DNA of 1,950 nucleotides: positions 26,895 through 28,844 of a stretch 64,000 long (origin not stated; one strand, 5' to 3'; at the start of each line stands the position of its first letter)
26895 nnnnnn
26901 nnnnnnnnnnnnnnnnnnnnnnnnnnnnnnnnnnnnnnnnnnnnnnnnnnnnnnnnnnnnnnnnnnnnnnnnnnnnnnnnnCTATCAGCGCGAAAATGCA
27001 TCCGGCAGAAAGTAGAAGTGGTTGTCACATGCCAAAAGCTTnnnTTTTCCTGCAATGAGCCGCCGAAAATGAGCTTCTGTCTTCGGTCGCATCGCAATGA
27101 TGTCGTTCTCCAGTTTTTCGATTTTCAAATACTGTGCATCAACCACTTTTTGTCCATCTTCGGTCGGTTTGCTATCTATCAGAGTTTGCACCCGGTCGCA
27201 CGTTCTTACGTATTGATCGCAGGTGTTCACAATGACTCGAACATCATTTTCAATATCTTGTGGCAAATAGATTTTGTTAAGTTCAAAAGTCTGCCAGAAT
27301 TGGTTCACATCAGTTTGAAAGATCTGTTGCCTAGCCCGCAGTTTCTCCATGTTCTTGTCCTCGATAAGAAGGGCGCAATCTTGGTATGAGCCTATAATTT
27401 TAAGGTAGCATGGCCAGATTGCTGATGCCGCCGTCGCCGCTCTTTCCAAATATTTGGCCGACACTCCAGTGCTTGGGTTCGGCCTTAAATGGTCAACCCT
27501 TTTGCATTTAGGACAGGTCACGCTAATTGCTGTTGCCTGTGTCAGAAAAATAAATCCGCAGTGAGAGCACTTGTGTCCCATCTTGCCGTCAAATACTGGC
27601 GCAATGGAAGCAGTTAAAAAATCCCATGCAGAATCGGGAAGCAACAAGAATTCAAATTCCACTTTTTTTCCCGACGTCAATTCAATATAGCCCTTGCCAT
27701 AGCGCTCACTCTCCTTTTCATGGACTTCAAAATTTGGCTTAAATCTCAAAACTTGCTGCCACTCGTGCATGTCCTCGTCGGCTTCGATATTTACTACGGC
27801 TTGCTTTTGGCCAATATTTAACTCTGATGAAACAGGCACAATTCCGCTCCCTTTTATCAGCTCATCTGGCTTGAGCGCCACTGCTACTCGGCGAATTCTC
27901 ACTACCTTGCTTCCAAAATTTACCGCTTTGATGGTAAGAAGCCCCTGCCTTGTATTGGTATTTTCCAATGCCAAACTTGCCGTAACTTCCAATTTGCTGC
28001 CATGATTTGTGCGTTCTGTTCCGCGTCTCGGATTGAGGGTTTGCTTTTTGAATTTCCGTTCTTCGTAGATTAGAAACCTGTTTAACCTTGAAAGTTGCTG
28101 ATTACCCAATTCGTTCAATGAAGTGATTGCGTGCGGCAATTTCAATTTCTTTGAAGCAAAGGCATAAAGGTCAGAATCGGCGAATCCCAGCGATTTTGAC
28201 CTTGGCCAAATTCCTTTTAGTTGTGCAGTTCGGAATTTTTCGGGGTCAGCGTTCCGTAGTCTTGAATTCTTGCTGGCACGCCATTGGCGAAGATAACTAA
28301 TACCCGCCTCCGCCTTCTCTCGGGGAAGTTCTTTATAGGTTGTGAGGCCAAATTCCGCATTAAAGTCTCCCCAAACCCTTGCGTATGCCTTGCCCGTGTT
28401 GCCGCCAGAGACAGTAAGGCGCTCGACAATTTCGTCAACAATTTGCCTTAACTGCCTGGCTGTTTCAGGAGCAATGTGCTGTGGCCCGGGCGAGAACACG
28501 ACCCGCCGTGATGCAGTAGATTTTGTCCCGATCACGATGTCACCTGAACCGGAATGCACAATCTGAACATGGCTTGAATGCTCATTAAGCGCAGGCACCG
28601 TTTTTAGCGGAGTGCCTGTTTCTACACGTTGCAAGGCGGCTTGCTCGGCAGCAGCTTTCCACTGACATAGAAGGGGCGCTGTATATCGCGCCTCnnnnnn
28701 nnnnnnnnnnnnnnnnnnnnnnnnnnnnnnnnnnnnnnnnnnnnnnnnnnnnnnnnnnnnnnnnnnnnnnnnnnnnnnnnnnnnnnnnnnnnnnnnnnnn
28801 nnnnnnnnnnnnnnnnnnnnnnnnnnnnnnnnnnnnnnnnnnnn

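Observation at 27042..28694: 550-aa uncharacterised C-terminal region of the TIR-HNH protein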

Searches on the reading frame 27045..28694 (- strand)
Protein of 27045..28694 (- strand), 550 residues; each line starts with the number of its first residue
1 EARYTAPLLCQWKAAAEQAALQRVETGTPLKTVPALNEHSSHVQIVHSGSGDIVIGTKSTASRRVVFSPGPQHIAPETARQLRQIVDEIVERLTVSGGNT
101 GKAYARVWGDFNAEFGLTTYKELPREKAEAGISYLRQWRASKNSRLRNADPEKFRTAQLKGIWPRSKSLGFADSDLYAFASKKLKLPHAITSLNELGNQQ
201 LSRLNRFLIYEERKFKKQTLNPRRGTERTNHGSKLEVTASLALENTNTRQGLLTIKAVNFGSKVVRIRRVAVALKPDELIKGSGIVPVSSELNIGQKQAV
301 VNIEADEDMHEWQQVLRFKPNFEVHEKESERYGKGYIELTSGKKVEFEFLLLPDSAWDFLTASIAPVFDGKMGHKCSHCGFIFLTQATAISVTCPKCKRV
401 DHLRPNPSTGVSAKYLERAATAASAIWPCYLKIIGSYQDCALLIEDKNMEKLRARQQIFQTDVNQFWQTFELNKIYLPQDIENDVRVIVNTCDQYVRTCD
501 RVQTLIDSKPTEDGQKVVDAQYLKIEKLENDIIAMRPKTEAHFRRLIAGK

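Call 6: search_protein_families(library=phrogs, proteins=[window:27045-28694:-], max_evalue=0.1)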
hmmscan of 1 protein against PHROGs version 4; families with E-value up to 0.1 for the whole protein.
window:27045-28694:- (550 aa): 7 families
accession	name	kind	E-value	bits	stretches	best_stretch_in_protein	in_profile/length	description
phrog_17822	-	unknown function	2.2e-14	54.3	1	37-206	94-258/267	-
phrog_463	-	transcription regulation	0.00018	22.2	1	98-144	188-234/250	anti-repressor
phrog_373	-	transcription regulation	0.00029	21.2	1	82-146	243-315/373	anti-repressor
phrog_8448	-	transcription regulation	0.00084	20.4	1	104-146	94-136/151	anti-repressor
phrog_2812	-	unknown function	0.0037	17.8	1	79-137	127-179/288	-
phrog_2127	-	transcription regulation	0.019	15.7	1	74-159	131-210/313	anti-repressor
phrog_245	-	transcription regulation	0.06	13.8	1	78-137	145-203/319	anti-repressor Ant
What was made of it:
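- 28254..28478 (-): Module C, lobe 1, aa 323-397: a three-helix ORF6C-like domain. Anti-repressor PHROGs also match (call 6).
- Checked: It also hits anti-repressor PHROGs and phrog_17822 (call 6).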

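Call 7: search_solved_structures(query=window:27045-28694:-, max_evalue=10)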
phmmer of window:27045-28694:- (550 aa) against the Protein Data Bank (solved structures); distinct sequences matched with E-value up to 10: 3.
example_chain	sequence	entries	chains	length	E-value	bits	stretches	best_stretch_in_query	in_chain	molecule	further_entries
8iwa_A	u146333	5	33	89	0.48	12.7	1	328-386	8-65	Uncharacterized protein UU089.1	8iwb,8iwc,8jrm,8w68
2ctu_A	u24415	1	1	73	0.96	11.7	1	370-399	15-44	Zinc finger protein 483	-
9f43_G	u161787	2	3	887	2.7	10.2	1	352-403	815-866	Lateral signaling target protein 2 homolog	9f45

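Call 8: find_homologous_proteins(query=window:27045-28694:-, max_evalue=0.001)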
Query window:27045-28694:- (550 aa): 27 proteins with E <= 0.001 among 8000 candidates.
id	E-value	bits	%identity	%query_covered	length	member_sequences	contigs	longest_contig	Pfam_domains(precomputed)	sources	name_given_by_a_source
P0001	0.0e+0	1247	100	100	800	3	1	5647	PF01582.26,PF10552.15,PF13676.12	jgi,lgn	-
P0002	4.3e-183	628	86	58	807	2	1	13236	PF13676.12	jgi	-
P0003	9.0e-169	581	69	72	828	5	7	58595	PF01582.26,PF13676.12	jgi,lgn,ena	jgi:predicted nucleic acid-binding Zn-ribbon protein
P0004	2.4e-159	550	79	58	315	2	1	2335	-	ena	-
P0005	9.0e-86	307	69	39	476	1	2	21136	PF01582.26,PF10552.15,PF13676.12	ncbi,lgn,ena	ncbi:MAG: TIR domain-containing protein [Verrucomicrobiota bacterium]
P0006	3.9e-85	305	77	33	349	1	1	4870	PF01582.26,PF13676.12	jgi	-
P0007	2.8e-84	302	63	43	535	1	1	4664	PF10552.15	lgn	-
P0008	9.6e-84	300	69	37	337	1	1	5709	PF01582.26,PF10552.15,PF13676.12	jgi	jgi:hypothetical protein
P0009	9.3e-83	297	78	32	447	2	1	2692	PF10552.15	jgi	jgi:hypothetical protein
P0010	9.9e-82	294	71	35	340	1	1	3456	PF01582.26,PF10552.15,PF13676.12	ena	-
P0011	1.7e-81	293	77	32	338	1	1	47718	PF01582.26,PF10552.15,PF13676.12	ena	-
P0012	3.2e-81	292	66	39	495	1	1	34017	PF01582.26,PF10552.15,PF13676.12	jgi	jgi:hypothetical protein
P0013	4.6e-81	292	69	34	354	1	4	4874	PF01582.26,PF10552.15,PF13676.12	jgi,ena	jgi:hypothetical protein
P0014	5.0e-81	292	72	34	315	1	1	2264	PF10552.15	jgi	-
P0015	8.7e-79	284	73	33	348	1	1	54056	PF01582.26,PF10552.15,PF13676.12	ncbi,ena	-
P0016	2.5e-77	279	72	32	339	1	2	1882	PF01582.26,PF10552.15,PF13676.12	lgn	-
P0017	4.2e-75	272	72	31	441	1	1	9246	-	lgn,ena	-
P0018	1.7e-70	257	66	32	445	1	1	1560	PF01582.26,PF10552.15,PF13676.12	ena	-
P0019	4.9e-70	255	66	32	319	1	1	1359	PF10552.15,PF13676.12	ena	-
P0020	2.4e-69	253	66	31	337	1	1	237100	PF10552.15,PF13676.12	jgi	jgi:hypothetical protein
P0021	2.8e-68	249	67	31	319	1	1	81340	PF10552.15,PF13676.12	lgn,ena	-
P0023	5.9e-61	225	74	27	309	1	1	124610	PF01582.26,PF13676.12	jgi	jgi:hypothetical protein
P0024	7.6e-61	225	50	39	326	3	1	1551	PF10552.15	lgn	-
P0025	4.0e-53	199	66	29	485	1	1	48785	PF10552.15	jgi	jgi:hypothetical protein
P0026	1.0e-44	172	67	23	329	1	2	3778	-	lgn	-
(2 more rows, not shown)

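Call 21: search_protein_families(library=pfam, proteins=[P0002, P0017, P0026, P0007, P0025, P0012], max_evalue=0.01)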
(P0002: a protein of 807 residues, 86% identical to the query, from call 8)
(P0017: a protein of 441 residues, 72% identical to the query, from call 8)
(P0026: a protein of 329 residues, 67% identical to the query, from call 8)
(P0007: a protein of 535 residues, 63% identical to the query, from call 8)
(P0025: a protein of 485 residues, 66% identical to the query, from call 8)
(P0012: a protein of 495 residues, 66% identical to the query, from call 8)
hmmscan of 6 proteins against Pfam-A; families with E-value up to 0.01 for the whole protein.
P0002 (807 aa): 3 families
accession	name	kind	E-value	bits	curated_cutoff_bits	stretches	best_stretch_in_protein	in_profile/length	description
PF13676.11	TIR_2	-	1e-20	74.8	28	1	1-110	13-122/122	TIR domain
PF01582.25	TIR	-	2.9e-05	24.4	21.3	1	3-59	20-76/179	TIR domain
PF10122.14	Zn_ribbon_Com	-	0.0058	16.5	22.9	0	632-663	6-39/52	Mu-like prophage protein Com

P0017 (441 aa): 1 family
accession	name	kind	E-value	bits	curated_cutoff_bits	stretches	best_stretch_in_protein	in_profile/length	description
PF22191.2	IBR_1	-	0.0094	16.3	27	0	412-438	3-29/47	IBR domain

P0026 (329 aa): 0 families

P0007 (535 aa): 1 family
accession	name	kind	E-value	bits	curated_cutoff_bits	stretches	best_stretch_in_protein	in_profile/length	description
PF10552.14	ORF6C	-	5.9e-06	26.7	22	1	193-236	68-111/114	ORF6C domain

P0025 (485 aa): 1 family
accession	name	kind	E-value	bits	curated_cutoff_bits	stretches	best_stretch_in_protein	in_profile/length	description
PF10552.14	ORF6C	-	1.7e-05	25.2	22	1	17-60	68-111/114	ORF6C domain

P0012 (495 aa): 4 families
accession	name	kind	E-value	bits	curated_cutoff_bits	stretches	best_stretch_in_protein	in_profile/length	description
PF13676.11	TIR_2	-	1.8e-25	90.2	28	1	9-129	1-121/122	TIR domain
PF10552.14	ORF6C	-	8.3e-08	32.6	22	1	368-412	67-111/114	ORF6C domain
PF01582.25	TIR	-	2.5e-07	31.1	21.3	1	7-79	2-76/179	TIR domain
PF08937.16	ThsB_TIR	-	0.0099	16.7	21.2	0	10-79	1-79/100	Thoeris protein ThsB, TIR-like domain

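Call 22: find_encoding_contigs(protein=P0003, flank=8000, max_places=4)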
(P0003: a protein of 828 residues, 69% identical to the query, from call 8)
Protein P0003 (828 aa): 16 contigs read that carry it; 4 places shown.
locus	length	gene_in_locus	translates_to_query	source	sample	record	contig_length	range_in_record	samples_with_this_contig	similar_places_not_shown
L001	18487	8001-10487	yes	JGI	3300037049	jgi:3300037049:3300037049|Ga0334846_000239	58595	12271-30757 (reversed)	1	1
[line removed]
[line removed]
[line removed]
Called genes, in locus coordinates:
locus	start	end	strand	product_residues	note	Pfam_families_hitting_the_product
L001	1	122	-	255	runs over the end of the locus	PF00005:ABC_tran, PF13304:AAA_21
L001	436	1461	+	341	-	PF01156:IU_nuc_hydro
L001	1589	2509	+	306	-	PF02861:Clp_N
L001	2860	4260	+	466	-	PF05239:PRC, PF04972:BON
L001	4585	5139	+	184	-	-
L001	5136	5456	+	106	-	-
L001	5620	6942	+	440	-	PF00145:DNA_methylase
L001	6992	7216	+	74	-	-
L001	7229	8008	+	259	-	PF13391:HNH_2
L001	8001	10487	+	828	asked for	PF01582:TIR (weak), PF13676:TIR_2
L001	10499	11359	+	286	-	PF08378:NERD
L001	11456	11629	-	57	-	PF07927:HicA_toxin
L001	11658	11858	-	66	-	PF24113:DUF7387 (weak)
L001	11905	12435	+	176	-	PF03852:Vsr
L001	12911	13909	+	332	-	-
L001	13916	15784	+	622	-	PF00144:Beta-lactamase, PF11954:DUF3471 (weak)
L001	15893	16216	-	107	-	PF10387:DUF2442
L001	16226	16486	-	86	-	PF13711:DUF4160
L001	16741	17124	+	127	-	PF00072:Response_reg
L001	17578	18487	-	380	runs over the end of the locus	PF00278:Orn_DAP_Arg_deC, PF02784:Orn_Arg_deC_N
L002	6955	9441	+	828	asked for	PF01582:TIR (weak), PF13676:TIR_2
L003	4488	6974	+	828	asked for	PF01582:TIR (weak), PF13676:TIR_2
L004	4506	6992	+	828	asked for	PF01582:TIR (weak), PF13676:TIR_2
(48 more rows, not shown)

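Call 23: find_encoding_contigs(protein=P0023, flank=8000, max_places=3)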
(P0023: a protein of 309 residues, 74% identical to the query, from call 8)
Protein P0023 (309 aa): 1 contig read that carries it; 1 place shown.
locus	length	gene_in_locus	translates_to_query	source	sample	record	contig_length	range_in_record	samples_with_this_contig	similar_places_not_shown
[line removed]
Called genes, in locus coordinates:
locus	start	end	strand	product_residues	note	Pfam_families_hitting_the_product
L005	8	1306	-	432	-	PF00365:PFK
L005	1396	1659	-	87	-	-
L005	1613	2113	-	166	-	-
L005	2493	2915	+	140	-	PF01797:Y1_Tnp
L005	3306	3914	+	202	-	PF10543:ORF6N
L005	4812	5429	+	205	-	PF10543:ORF6N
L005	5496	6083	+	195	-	PF10543:ORF6N (weak)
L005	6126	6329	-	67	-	-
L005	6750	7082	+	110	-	-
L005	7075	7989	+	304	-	-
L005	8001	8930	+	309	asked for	PF01582:TIR (weak), PF13676:TIR_2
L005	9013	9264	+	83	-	-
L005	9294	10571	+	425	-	-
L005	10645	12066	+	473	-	-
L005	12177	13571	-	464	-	PF00890:FAD_binding_2 (weak), PF01134:GIDA (weak), PF01262:AlaDh_PNT_C (faint), PF07992:Pyr_redox_2, PF12831:FAD_oxidored, PF13738:Pyr_redox_3, PF00070:Pyr_redox, PF02852:Pyr_redox_dim, +1 more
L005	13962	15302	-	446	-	PF00364:Biotin_lipoyl, PF02817:E3_binding, PF00198:2-oxoacid_dh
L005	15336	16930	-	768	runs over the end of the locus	PF00676:E1_dh, PF02775:TPP_enzyme_C (weak), PF02779:Transket_pyr, PF02780:Transketolase_C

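Call 41: find_encoding_contigs(protein=P0011, flank=6000, max_places=2)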
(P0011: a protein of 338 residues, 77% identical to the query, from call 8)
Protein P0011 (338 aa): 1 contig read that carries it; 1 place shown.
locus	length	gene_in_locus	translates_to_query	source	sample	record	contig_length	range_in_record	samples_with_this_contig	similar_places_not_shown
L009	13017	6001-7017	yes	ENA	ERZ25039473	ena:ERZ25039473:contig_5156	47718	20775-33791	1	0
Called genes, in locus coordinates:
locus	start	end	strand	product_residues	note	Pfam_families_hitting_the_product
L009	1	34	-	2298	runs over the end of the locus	PF07679:I-set, PF13927:Ig_3, PF07679:I-set, PF13927:Ig_3, PF07679:I-set, PF13927:Ig_3, PF07679:I-set, PF13927:Ig_3, +20 more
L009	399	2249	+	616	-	PF11893:DUF3413, PF00884:Sulfatase, PF01663:Phosphodiest (faint)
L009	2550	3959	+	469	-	PF00291:PALP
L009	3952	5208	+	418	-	PF01053:Cys_Met_Meta_PP, PF00155:Aminotran_1_2 (weak), PF01041:DegT_DnrJ_EryC1 (weak)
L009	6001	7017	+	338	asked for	PF01582:TIR (weak), PF13676:TIR_2, PF10552:ORF6C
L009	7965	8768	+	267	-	-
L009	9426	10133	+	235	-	PF00485:PRK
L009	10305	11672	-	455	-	PF00072:Response_reg, PF00158:Sigma54_activat, PF14532:Sigma54_activ_2, PF25601:AAA_lid_14, PF02954:HTH_8, PF18024:HTH_50, PF13556:HTH_30 (weak)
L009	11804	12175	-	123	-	-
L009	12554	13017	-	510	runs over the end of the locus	PF00512:HisKA, PF02518:HATPase_c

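Call 56: find_encoding_contigs(protein=P0020, flank=6000, max_places=2)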
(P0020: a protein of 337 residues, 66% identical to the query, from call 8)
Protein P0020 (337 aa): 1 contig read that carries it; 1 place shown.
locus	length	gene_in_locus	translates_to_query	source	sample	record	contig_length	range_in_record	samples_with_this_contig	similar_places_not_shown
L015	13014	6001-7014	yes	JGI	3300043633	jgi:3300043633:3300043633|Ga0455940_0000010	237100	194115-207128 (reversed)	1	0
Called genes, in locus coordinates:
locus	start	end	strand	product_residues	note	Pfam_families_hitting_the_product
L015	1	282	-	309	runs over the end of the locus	-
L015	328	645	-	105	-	PF13560:HTH_31 (weak), PF01381:HTH_3 (weak)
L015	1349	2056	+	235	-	-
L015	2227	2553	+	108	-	-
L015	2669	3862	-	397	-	-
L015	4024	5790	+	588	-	PF13289:SIR2_2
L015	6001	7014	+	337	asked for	PF13676:TIR_2, PF10552:ORF6C (weak)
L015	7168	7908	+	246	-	PF13676:TIR_2 (weak)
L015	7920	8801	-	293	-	-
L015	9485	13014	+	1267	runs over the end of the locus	-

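Call 57: find_encoding_contigs(protein=P0002, flank=6000, max_places=2)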
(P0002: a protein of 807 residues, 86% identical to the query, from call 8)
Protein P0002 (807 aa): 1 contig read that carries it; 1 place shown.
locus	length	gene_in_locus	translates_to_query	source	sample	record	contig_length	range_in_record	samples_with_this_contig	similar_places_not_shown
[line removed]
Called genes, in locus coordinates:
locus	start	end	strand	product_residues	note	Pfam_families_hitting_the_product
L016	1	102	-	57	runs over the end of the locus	-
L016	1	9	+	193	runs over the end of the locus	?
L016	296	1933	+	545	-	PF04542:Sigma70_r2, PF08281:Sigma70_r4_2 (weak), PF04545:Sigma70_r4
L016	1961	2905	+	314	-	-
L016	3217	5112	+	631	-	PF00144:Beta-lactamase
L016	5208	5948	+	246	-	PF13391:HNH_2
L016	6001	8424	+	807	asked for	PF13676:TIR_2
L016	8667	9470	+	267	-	-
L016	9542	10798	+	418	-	-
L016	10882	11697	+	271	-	PF07179:SseB, PF14581:SseB_C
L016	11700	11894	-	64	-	-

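Call 72: search_protein_families(library=pfam, alignment_id=A5, max_evalue=0.001)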
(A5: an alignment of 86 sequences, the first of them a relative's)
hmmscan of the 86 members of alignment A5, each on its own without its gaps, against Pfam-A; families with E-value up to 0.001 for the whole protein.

A. member 1, P0001 (800 aa): 3 families
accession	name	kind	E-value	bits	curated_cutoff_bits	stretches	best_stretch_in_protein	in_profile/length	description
PF13676.11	TIR_2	-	1.5e-28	100.2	28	1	9-130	1-122/122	TIR domain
PF01582.25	TIR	-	4.1e-09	36.9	21.3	1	7-80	2-77/179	TIR domain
PF10552.14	ORF6C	-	3.5e-07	30.6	22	1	351-395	67-111/114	ORF6C domain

B. families by the number of members that match (of 86 scanned): 8 families
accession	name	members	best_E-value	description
PF13392.12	HNH_3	7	5.9e-06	HNH endonuclease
PF13676.11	TIR_2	6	1.5e-28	TIR domain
PF01582.25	TIR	6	4.1e-09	TIR domain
PF01844.29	HNH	4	2.8e-05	HNH endonuclease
PF10552.14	ORF6C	1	3.5e-07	ORF6C domain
PF01569.27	PAP2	1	1.8e-05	PAP2 superfamily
PF24838.2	8xMP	1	0.00048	Octameric membrane protein family (8xMP)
PF23470.1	Zn_ribbon_PF0610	1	0.00074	PF0610 rubredoxin-like zinc beta-ribbon domain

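Call 74: search_protein_families(library=padloc, proteins=[L015:4024-5787:+, L015:6001-7011:+, L015:7168-7905:+, L015:2672-3862:-, L015:7923-8801:-, L005:7075-7986:+, L001:7229-8005:+, L001:10499-11356:+], max_evalue=0.00001)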
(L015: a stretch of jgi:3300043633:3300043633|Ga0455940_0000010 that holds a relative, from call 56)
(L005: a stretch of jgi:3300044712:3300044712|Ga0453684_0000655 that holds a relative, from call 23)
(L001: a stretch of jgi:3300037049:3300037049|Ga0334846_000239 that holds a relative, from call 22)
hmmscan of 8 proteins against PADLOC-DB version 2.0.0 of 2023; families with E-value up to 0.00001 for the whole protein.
L015:4024-5787:+ (588 aa): 10 families
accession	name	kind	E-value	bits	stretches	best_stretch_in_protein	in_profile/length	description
PDLC05061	PDC-S65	-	4e-203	674.9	1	2-578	16-582/592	-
PDLC05060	PDC-S65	-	1.9e-127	424.2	1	77-577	2-493/503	-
PDLC02419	Aga_SIR2-PNTD1-PNTD2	-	2.1e-28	97.4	1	106-275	101-282/558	Class I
PDLC02420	Aga_SIR2-PNTD1-PNTD2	-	3e-23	80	1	107-276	114-293/1010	Class I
PDLC02401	Aga_SIR2-PNTD1-PNTD2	-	1.3e-22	78.3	1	107-239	75-212/524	Class I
PDLC02384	pAgo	-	2.3e-16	57.3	1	106-240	117-252/1030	-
PDLC04082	SIR2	-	4.9e-07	27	0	116-147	119-150/345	-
PDLC00407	ThsA1|ThsA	-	6e-07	26.4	0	106-179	88-155/478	STALD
PDLC04087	SIR2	-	9.2e-06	22.7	0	127-147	134-154/343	-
PDLC02402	Aga_SIR2-PNTD1-PNTD2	-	9.5e-06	22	0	61-214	70-216/876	Class I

L015:6001-7011:+ (337 aa): 10 families
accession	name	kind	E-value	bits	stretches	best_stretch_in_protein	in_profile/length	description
PDLC05062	PDC-S66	-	7.1e-20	69.6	1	5-79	148-223/282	-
PDLC00417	ThsB1|ThsB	-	4.6e-11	40.8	1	3-85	164-247/303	TIR-like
PDLC03957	bSEFIR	-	1.1e-10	39.9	1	3-64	37-101/412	-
PDLC02012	SAVED5--SAVED_TIR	-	2e-09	35.1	1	2-75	10-83/404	-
PDLC00426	ThsB1|ThsB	-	5.8e-09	33.7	1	5-79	237-318/352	TIR-like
PDLC02421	Aga_TIR-PNTD1-PNTD2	-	5.6e-08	30.3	1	8-102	6-103/430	Class I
PDLC00422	ThsB1|ThsB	-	1.5e-07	29.1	1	5-82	40-123/194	TIR-like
PDLC03015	TIR-NLR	-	2.3e-06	24.6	1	8-79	4-74/824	-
PDLC02403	Aga_TIR-PNTD1-PNTD2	-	3.7e-06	24.3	1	8-101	5-101/443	Class I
PDLC00436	ThsB1|ThsB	-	5.3e-06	24.1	1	6-80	36-114/183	TIR-like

L015:7168-7905:+ (246 aa): 1 family
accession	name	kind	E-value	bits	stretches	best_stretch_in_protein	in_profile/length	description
PDLC03957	bSEFIR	-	7.8e-40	135.9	1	2-186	78-230/412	-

L015:2672-3862:- (397 aa): 0 families

L015:7923-8801:- (293 aa): 0 families

L005:7075-7986:+ (304 aa): 0 families

L001:7229-8005:+ (259 aa): 2 families
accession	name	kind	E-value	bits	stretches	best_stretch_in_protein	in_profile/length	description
PDLC04132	HNH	-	7.5e-83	275.9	1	4-256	25-272/286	-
PDLC03546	HNH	-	4.6e-42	142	1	5-253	11-274/282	Type II restriction enzyme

L001:10499-11356:+ (286 aa): 0 families
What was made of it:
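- Closest known: Single-gene or sensor-type bacterial TIR defence proteins: ThsB of Thoeris, SpbK of ICEBs1. Different: The SIR2 gene next to homologue P0020 is PDC-S65, not ThsA (call 74).
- Tried and rejected: Prompted by a SIR2 gene next to homologue P0020, but that gene is PDC-S65, not ThsA, and the window has no ThsA (calls 56, 74).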

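Call 93: find_encoding_contigs(protein=P0001, flank=4000, max_places=4)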
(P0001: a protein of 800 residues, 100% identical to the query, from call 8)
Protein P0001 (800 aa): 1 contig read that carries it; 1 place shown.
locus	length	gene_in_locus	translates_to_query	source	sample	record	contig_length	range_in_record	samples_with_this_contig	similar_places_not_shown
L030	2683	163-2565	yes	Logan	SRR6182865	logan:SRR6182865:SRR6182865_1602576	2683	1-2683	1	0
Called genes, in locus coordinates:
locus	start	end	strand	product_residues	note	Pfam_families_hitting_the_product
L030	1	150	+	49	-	?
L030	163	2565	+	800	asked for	PF01582:TIR, PF13676:TIR_2, PF10552:ORF6C (weak)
